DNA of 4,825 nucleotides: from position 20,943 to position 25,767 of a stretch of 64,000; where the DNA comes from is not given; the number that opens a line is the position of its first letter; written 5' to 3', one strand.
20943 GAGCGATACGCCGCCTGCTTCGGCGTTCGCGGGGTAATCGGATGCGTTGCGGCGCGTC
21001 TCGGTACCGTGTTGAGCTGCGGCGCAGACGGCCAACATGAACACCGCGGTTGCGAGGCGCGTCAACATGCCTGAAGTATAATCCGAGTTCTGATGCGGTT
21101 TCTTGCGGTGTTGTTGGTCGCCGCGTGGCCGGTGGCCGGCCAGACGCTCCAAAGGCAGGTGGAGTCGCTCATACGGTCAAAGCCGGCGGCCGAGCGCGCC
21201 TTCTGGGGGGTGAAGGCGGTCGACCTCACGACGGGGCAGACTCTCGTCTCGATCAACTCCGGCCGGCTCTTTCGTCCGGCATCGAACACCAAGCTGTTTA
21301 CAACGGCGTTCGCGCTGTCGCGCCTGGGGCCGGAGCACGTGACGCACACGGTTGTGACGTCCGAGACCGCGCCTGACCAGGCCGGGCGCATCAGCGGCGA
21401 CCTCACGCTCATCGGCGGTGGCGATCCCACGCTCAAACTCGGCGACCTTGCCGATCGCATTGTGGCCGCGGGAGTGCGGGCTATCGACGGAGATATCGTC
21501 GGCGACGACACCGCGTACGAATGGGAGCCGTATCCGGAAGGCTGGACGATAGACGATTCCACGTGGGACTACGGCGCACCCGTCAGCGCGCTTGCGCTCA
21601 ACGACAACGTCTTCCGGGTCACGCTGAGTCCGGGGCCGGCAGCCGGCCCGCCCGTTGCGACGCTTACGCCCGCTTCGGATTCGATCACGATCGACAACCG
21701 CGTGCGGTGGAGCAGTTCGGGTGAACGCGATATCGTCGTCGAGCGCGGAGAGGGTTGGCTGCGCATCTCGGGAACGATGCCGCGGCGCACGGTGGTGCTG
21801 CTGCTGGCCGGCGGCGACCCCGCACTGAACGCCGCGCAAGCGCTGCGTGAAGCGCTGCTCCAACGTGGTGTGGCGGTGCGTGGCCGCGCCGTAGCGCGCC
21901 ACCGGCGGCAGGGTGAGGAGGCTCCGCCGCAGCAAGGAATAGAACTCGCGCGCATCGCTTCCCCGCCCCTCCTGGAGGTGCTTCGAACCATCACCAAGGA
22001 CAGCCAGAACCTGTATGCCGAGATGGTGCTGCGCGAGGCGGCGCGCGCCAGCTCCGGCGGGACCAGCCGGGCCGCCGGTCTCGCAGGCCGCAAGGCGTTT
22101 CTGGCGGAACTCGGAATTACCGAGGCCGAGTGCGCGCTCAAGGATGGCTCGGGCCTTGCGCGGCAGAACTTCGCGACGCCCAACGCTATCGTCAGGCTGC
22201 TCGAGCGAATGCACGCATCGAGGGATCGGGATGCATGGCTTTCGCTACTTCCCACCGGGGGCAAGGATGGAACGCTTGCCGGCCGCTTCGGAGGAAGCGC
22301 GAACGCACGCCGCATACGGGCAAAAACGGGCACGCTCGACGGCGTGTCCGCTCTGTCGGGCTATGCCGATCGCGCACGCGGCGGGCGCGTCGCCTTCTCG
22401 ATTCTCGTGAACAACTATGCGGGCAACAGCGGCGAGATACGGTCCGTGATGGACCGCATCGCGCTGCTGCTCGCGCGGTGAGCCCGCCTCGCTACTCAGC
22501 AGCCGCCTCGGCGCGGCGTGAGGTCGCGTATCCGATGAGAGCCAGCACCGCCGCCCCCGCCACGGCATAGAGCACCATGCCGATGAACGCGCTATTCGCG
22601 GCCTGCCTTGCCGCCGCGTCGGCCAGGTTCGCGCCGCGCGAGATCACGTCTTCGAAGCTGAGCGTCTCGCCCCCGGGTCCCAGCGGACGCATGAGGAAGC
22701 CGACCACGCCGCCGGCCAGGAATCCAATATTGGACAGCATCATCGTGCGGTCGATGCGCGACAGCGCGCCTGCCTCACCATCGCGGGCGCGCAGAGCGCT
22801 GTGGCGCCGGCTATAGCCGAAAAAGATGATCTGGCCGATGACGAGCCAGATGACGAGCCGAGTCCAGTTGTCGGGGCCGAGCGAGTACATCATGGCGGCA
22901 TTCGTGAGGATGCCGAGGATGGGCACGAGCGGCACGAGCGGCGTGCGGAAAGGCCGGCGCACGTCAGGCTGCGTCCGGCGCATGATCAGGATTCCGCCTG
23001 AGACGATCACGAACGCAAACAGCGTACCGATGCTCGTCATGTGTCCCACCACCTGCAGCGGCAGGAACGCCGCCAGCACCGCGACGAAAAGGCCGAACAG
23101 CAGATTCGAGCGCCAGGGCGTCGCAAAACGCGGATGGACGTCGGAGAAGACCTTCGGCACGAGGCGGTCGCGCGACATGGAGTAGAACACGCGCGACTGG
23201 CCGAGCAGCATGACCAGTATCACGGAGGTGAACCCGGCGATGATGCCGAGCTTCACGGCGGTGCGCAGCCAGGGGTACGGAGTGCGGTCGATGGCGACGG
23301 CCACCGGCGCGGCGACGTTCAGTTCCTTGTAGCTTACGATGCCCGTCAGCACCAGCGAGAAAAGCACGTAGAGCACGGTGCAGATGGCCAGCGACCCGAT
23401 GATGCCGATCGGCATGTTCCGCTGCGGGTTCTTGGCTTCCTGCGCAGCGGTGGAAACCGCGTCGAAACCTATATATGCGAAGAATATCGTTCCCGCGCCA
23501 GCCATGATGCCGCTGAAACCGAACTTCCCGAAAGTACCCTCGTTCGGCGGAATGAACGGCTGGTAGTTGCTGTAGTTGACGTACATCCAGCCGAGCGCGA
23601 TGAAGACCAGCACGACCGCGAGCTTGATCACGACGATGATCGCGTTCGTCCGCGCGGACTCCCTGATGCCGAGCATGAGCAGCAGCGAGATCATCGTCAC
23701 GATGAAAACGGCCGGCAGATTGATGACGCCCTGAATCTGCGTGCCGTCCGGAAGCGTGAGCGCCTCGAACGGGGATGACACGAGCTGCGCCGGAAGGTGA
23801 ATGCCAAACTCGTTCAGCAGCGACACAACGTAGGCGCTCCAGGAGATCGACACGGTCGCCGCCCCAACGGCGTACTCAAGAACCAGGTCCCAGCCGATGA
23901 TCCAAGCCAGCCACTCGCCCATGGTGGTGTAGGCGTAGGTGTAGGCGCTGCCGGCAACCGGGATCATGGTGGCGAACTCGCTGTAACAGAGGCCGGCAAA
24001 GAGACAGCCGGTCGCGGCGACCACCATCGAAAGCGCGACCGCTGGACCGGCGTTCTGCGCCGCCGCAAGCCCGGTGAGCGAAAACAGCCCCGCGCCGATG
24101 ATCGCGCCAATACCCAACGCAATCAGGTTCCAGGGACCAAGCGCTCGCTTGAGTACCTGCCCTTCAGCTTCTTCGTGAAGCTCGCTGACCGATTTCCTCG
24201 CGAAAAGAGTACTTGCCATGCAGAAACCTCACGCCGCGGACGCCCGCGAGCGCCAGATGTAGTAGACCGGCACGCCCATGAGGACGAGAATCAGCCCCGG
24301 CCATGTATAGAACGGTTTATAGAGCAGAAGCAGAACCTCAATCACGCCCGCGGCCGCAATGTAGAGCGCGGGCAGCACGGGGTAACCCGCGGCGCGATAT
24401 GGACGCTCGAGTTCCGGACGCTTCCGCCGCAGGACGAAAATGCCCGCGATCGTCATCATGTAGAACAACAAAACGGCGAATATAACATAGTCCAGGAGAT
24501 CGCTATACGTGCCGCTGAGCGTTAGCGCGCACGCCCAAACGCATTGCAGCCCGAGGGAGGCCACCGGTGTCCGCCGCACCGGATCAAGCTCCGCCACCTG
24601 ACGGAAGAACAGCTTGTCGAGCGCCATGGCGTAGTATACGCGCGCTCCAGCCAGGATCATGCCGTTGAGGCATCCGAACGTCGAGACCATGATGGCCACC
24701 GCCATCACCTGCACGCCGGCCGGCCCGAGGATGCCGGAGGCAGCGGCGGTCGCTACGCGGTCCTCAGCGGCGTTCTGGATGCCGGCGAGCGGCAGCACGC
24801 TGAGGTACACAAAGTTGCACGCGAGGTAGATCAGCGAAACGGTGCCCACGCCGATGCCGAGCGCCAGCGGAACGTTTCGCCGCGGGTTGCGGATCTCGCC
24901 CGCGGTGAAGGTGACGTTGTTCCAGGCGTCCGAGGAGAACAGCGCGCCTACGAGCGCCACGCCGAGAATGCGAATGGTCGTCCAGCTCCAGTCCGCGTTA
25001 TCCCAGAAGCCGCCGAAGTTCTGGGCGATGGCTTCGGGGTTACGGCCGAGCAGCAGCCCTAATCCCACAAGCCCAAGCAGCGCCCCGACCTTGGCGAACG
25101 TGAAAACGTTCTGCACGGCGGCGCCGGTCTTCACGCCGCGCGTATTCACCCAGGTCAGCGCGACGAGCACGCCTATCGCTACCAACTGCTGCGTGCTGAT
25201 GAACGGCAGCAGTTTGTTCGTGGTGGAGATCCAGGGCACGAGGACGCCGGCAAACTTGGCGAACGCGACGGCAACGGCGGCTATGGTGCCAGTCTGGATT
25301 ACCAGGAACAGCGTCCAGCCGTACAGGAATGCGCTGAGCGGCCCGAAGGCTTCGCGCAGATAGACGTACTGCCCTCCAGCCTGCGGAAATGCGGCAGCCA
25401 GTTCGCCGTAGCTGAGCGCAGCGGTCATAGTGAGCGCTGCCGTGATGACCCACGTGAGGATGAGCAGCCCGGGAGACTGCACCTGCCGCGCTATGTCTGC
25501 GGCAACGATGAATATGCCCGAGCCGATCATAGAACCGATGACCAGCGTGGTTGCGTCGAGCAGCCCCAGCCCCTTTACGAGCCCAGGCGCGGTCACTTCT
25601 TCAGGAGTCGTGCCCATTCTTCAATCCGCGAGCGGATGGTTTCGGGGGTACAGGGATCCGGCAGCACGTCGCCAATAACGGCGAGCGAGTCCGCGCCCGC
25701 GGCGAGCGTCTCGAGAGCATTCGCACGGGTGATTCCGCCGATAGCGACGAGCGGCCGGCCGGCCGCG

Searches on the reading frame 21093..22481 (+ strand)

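Call 69: search_protein_families(library=pfam, proteins=[window:21093-22481:+], max_evalue=0.00001)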
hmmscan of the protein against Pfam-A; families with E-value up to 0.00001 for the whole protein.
window:21093-22481:+ (462 aa): 2 families
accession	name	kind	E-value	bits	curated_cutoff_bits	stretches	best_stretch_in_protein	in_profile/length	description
PF02113.21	Peptidase_S13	-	1.9e-91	307.5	22.8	1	19-456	1-440/444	D-Ala-D-Ala carboxypeptidase 3 (S13) family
PF13354.11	Beta-lactamase2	-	2.6e-08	33.9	22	0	328-439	98-214/214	Beta-lactamase enzyme family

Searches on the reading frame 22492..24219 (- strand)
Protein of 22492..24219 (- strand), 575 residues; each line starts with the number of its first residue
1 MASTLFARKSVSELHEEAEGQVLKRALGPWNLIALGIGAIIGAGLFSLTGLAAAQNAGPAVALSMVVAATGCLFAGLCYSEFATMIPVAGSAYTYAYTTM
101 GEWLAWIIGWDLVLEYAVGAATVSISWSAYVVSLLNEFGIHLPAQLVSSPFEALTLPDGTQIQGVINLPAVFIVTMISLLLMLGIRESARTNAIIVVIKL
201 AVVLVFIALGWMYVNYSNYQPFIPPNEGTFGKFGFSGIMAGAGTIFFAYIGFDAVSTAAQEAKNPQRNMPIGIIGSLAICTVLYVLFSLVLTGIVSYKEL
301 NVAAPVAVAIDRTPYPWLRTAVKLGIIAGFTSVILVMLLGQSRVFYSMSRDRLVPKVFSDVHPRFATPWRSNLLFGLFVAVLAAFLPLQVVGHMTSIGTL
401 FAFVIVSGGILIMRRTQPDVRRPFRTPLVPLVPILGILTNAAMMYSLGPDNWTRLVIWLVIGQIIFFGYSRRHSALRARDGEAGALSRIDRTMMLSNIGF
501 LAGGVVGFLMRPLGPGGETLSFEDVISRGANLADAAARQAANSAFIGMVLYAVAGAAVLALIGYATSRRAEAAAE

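Call 15: search_protein_families(library=pfam, proteins=[window:22492-24219:-], max_evalue=0.001)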
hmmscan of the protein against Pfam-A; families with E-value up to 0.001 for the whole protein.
window:22492-24219:- (575 aa): 3 families
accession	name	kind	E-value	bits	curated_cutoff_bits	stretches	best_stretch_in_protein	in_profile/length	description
PF13520.12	AA_permease_2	-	1.1e-57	196.3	27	1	27-455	1-417/427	Amino acid permease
PF00324.27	AA_permease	-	1.3e-43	149.8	24.6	1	33-444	3-417/470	Amino acid permease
PF13906.12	AA_permease_C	-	3.7e-16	59.4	27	1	424-474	1-51/51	C-terminus of AA_permease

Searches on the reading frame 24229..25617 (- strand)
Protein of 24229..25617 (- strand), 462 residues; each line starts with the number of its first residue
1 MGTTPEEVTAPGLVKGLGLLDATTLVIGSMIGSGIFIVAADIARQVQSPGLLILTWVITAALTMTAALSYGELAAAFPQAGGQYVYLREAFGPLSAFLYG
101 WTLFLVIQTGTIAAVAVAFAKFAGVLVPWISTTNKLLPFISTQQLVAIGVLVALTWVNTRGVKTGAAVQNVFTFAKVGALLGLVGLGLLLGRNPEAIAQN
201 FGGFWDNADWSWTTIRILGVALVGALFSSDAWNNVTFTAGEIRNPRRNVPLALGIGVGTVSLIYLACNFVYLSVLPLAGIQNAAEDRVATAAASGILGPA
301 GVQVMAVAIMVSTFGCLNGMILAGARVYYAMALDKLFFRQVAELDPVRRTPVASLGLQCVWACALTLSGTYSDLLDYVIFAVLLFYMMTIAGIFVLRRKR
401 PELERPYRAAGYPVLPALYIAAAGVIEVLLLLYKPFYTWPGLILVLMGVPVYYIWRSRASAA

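Call 15: search_protein_families(library=pfam, proteins=[window:24229-25617:-], max_evalue=0.001)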
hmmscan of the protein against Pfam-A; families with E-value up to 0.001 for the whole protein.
window:24229-25617:- (462 aa): 2 families
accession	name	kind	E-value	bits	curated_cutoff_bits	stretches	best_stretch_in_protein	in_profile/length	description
PF13520.12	AA_permease_2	-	2.3e-57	195.3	27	1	17-436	1-405/427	Amino acid permease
PF00324.27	AA_permease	-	2.5e-33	115.9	24.6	1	24-437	4-427/470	Amino acid permease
